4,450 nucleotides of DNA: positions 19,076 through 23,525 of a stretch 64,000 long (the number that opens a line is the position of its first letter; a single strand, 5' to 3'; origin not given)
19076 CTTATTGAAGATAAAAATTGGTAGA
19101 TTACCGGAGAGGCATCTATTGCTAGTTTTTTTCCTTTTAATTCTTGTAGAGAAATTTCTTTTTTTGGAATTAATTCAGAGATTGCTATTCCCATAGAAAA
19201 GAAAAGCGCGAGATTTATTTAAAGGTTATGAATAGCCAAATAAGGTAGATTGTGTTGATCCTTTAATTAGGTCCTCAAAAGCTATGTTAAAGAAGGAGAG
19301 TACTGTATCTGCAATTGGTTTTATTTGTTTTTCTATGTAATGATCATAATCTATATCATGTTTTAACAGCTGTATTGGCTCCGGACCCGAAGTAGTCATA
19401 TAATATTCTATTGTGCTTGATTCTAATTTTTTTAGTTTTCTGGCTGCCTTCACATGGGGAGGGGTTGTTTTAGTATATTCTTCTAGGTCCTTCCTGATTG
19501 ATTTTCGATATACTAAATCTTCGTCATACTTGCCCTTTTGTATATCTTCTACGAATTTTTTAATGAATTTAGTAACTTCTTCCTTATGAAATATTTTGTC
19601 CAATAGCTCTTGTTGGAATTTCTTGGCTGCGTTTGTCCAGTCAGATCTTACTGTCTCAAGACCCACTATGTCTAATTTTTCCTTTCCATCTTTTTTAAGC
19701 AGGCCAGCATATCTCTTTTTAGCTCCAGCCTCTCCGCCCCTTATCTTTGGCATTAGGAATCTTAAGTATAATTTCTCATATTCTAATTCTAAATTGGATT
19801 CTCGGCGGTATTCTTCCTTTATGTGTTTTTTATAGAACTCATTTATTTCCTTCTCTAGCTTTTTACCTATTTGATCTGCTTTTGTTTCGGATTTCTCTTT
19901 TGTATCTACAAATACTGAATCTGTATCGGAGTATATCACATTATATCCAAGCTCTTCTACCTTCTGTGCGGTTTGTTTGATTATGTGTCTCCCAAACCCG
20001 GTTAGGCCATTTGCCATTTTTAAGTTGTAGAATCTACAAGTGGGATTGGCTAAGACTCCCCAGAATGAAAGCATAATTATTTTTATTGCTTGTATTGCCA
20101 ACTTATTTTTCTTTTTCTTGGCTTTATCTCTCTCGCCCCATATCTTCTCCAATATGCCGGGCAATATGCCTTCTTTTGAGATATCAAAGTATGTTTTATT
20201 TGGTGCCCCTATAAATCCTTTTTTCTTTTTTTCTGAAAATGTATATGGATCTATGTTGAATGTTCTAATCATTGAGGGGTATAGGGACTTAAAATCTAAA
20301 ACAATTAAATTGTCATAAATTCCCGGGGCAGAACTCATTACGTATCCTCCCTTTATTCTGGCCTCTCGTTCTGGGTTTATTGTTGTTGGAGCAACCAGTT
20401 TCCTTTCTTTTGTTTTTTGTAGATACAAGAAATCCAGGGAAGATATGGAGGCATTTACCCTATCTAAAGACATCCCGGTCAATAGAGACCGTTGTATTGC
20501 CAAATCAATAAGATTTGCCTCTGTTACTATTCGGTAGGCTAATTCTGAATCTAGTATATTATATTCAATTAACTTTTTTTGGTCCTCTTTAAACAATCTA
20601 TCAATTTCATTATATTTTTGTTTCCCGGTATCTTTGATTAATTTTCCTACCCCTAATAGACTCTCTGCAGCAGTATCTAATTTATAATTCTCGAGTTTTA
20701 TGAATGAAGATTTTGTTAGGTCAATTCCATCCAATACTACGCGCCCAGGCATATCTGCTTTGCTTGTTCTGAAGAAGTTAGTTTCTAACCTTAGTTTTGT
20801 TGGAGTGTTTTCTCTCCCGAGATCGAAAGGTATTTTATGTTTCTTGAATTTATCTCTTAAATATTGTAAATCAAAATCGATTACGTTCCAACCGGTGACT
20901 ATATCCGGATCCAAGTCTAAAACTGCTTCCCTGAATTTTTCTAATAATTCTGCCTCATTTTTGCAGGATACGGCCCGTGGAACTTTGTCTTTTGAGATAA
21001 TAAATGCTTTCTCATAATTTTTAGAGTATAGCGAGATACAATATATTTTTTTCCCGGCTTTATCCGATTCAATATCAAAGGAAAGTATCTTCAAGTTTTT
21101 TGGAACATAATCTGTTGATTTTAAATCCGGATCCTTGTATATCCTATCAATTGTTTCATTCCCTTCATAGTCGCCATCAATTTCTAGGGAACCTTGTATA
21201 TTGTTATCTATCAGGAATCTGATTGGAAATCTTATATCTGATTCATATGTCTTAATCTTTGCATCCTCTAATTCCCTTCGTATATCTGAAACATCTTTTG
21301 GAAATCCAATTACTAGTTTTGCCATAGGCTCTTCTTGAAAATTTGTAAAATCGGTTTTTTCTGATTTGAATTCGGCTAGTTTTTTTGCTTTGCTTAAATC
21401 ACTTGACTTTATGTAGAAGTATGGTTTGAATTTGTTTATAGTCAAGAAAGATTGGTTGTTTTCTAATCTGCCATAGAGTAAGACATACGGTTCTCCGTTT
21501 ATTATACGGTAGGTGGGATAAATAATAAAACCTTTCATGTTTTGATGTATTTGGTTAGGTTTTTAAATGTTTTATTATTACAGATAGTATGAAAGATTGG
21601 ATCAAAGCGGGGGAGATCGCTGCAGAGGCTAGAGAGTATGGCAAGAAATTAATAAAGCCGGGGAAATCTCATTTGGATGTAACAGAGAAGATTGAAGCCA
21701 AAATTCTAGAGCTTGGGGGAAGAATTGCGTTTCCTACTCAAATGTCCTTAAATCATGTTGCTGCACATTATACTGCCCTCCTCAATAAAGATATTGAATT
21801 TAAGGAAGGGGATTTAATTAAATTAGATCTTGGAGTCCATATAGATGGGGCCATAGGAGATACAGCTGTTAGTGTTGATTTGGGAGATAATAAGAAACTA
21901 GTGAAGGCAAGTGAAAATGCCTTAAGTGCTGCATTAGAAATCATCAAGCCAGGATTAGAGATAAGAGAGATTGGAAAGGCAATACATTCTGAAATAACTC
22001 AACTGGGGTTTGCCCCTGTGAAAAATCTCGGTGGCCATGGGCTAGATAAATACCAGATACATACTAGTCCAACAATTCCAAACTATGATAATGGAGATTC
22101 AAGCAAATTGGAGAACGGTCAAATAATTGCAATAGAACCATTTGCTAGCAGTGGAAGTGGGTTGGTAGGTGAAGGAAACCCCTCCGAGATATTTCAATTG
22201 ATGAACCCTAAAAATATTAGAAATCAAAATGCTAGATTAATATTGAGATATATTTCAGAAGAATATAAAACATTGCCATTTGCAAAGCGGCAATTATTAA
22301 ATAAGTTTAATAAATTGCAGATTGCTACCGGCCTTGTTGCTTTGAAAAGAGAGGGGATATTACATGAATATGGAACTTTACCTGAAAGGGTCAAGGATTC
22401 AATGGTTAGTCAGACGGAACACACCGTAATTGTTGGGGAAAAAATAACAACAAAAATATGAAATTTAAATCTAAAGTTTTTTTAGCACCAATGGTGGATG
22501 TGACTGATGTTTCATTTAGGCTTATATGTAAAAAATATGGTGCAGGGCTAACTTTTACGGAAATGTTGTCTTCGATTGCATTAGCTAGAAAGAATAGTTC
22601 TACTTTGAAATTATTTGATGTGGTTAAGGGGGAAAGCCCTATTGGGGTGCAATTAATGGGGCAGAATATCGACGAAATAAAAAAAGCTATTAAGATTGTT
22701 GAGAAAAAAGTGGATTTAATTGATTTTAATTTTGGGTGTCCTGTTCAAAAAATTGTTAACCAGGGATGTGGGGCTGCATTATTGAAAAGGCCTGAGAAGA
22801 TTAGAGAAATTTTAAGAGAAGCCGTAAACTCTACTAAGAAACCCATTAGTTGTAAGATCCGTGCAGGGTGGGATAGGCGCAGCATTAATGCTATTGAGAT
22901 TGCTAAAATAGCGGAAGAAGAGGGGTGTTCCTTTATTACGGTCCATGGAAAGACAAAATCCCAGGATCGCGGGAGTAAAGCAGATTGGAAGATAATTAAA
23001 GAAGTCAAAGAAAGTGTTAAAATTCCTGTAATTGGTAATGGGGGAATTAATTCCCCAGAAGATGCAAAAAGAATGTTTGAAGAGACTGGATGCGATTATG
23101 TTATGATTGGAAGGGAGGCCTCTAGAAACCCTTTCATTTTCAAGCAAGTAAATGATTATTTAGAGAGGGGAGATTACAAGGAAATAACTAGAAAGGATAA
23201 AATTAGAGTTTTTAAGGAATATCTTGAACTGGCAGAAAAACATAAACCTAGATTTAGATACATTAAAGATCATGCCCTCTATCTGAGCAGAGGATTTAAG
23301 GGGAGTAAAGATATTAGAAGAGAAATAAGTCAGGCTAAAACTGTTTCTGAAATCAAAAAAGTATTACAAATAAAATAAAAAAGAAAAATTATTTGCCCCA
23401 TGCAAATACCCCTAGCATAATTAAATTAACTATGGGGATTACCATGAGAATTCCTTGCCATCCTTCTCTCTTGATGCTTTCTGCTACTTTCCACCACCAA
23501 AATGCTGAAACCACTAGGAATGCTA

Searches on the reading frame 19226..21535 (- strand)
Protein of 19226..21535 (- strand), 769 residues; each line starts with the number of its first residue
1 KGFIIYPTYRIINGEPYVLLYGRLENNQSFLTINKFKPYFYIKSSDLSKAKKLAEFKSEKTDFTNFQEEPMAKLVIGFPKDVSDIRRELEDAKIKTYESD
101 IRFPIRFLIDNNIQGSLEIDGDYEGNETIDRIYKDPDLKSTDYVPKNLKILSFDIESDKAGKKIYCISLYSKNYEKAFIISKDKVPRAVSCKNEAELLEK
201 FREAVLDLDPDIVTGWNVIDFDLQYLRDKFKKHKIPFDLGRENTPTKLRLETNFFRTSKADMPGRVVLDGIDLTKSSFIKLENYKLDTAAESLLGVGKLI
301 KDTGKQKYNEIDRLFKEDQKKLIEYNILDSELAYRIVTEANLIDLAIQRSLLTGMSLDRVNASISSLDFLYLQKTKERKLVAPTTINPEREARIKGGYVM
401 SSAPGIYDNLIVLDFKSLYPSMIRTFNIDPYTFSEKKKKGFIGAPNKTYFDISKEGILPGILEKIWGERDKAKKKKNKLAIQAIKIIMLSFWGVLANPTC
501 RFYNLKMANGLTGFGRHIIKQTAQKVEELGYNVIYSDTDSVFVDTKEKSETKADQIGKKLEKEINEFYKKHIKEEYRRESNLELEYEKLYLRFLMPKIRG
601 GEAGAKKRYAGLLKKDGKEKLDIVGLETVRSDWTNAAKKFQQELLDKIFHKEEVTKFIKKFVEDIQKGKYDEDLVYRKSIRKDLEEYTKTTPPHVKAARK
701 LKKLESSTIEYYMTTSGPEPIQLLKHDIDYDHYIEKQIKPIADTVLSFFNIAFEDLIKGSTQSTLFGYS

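Call 41: search_protein_families(library=pfam, proteins=[window:19226-21535:-], max_evalue=0.00001)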
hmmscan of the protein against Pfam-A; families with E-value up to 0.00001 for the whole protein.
window:19226-21535:- (769 aa): 2 families
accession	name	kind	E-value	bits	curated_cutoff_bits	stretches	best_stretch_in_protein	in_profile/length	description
PF00136.26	DNA_pol_B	-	4.3e-44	151.5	23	1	370-710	18-398/453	DNA polymerase family B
PF03104.25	DNA_pol_B_exo1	-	1.8e-25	90.2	23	1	95-288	2-241/242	DNA polymerase family B, exonuclease domain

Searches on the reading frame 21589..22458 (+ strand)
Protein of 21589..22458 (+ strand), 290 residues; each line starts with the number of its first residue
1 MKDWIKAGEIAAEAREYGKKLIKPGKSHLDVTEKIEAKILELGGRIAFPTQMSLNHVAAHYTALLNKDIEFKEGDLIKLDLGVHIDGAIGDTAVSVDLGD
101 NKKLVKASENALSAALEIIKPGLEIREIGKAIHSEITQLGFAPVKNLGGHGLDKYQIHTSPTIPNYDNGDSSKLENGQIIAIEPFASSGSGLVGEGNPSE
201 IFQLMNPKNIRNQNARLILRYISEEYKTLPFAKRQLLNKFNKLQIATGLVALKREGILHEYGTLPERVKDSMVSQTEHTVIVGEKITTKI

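Call 74: search_protein_families(library=pfam, proteins=[window:21589-22458:+], max_evalue=0.00001)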
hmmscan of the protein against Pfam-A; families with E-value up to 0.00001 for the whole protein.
window:21589-22458:+ (290 aa): 1 family
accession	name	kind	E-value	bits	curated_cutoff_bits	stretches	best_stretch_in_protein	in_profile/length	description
PF00557.29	Peptidase_M24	-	7.2e-32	111.3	23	1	6-189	5-188/208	Metallopeptidase family M24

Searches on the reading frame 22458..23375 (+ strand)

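Call 74: search_protein_families(library=pfam, proteins=[window:22458-23375:+], max_evalue=0.00001)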
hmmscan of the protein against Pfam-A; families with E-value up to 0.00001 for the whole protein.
window:22458-23375:+ (306 aa): 4 families
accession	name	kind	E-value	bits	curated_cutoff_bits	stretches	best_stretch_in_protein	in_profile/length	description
PF01207.24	Dus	-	4.5e-80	269.5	20.4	1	9-304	2-303/311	Dihydrouridine synthase (Dus)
PF01180.27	DHO_dh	-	3.6e-10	39.9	27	0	178-236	228-288/291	Dihydroorotate dehydrogenase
PF00977.27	His_biosynth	-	7.9e-09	35.7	23.6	1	144-233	30-117/228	Histidine biosynthesis protein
PF04131.20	NanE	-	6e-08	32.5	27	1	142-233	98-188/192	Putative N-acetylmannosamine-6-phosphate epimerase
